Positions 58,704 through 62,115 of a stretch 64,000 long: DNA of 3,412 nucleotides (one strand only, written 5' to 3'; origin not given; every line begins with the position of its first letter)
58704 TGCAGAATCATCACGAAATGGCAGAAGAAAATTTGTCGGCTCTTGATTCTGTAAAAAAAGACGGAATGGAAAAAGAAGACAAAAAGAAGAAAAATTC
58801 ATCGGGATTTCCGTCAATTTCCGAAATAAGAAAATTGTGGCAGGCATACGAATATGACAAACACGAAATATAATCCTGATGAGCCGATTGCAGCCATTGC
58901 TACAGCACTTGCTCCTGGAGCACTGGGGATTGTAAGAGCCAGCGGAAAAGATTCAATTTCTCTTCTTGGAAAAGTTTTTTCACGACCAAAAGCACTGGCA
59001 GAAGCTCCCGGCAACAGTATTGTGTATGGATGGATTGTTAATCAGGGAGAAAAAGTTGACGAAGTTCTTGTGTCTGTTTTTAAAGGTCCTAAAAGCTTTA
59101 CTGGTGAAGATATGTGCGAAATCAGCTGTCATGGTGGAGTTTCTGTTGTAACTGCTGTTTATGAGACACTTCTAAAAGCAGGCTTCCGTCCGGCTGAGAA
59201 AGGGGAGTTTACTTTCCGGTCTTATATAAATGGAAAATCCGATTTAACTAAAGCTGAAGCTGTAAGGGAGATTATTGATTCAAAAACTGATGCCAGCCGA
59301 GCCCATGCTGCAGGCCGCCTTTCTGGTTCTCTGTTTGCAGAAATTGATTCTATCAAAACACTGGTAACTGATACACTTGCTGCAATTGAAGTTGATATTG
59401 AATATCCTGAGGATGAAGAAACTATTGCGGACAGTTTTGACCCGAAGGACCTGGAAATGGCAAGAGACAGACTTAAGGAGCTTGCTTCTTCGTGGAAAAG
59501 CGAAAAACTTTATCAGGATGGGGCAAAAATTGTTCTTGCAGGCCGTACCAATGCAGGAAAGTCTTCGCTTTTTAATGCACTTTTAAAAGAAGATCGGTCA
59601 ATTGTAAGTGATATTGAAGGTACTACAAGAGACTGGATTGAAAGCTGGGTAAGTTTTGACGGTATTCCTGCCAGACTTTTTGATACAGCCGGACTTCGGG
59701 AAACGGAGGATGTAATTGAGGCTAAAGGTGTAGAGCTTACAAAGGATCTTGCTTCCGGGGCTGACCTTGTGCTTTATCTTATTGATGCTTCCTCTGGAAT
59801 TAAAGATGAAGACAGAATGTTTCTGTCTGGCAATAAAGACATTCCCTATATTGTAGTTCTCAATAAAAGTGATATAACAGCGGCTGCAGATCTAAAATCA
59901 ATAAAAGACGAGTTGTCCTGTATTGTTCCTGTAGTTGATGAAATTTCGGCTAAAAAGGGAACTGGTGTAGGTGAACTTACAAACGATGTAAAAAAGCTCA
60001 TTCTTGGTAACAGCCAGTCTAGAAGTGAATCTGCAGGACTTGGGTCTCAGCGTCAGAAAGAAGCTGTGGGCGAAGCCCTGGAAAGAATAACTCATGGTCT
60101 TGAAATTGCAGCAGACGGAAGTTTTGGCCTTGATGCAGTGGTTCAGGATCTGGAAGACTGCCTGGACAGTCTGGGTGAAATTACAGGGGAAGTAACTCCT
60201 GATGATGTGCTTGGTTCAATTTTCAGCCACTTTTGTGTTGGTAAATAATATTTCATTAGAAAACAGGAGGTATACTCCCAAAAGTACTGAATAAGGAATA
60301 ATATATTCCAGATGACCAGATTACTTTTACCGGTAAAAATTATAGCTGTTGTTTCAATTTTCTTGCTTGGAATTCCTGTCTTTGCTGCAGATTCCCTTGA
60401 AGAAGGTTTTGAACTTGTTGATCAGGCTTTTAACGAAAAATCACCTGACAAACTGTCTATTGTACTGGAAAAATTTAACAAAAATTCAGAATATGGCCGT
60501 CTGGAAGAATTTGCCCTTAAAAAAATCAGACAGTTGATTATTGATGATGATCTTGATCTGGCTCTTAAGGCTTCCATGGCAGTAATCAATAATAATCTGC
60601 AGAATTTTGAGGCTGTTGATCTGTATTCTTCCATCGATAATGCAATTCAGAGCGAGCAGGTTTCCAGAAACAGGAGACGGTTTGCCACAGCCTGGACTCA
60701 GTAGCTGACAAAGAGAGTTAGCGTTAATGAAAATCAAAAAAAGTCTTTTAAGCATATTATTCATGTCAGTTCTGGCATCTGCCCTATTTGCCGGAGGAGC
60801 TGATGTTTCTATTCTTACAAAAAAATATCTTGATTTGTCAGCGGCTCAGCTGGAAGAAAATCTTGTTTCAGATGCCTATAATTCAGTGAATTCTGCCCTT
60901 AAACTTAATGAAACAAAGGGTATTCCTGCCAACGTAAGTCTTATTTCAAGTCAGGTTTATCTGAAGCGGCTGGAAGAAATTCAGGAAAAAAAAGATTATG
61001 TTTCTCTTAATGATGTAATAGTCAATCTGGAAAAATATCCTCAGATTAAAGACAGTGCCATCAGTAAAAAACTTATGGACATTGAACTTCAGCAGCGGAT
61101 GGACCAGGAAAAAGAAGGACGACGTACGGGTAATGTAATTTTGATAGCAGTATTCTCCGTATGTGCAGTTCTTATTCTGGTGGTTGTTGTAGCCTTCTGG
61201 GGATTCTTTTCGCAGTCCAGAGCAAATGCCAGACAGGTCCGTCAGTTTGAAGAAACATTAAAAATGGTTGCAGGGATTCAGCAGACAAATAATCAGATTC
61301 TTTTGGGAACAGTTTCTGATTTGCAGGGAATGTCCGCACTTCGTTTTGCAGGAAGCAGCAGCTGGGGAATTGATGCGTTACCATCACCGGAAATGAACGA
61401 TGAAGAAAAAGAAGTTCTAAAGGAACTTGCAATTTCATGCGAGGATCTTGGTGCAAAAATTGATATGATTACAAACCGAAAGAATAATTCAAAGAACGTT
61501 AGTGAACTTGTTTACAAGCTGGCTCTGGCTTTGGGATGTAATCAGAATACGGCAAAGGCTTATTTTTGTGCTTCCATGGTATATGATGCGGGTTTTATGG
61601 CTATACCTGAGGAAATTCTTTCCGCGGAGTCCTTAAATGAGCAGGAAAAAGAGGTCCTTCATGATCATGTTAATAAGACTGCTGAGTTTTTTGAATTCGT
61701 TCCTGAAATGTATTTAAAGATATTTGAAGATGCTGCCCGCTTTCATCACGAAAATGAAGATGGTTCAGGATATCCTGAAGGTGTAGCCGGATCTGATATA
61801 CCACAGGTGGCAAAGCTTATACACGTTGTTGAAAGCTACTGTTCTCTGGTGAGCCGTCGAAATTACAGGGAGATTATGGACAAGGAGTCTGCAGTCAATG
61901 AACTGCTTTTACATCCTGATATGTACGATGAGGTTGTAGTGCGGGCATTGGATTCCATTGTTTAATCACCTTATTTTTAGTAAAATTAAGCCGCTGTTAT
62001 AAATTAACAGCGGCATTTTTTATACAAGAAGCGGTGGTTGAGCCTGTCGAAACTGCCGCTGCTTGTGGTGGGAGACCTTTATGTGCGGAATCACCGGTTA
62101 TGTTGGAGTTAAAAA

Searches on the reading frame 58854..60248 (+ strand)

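Call 19: search_protein_families(library=pfam, proteins=[window:58854-60248:+])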
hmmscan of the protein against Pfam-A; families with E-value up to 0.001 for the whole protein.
window:58854-60248:+ (464 aa): 8 families
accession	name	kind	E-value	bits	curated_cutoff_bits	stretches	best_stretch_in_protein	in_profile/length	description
PF12631.12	MnmE_helical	-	4.2e-43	148.4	40.1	1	131-461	1-211/211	MnmE helical domain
PF10396.14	TrmE_N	-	1e-36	126.2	29.8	1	12-128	2-117/117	GTP-binding protein TrmE N-terminus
PF01926.29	MMR_HSR1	-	2.4e-24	86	21.9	1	225-338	1-113/113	50S ribosome-binding GTPase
PF02421.24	FeoB_N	-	4.2e-10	39.8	27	1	225-378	2-155/156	Ferrous iron transport protein B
PF00350.29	Dynamin_N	-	4.1e-08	33.9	27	0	226-259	1-33/168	Dynamin family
PF03193.22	RsgA_GTPase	-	2e-07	31.5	30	0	222-256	105-139/174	RsgA GTPase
PF00009.33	GTP_EFTU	-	7.3e-07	29.4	26.5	1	300-381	90-184/188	Elongation factor Tu GTP binding domain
PF04548.22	AIG1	-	0.00076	19.3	27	0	225-324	2-104/212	AIG1 family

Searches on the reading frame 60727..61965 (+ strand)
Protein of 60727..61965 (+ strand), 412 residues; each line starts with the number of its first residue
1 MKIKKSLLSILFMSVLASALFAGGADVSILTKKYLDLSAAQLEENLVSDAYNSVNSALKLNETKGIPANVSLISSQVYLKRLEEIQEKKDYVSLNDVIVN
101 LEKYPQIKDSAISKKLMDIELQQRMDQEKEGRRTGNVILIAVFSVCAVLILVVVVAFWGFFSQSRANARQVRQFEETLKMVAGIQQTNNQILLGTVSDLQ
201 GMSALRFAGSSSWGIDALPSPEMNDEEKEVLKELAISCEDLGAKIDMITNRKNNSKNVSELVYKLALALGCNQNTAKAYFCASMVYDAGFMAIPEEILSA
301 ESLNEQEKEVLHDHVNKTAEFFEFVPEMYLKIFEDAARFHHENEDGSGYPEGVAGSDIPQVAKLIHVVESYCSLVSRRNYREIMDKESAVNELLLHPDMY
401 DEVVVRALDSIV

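Call 19: search_protein_families(library=pfam, proteins=[window:60727-61965:+])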
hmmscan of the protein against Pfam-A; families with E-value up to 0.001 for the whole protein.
window:60727-61965:+ (412 aa): 1 family
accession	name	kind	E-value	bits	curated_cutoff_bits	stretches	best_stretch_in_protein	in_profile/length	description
PF13487.12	HD_5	-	1.2e-25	90.6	27.2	1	252-402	15-168/170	HD domain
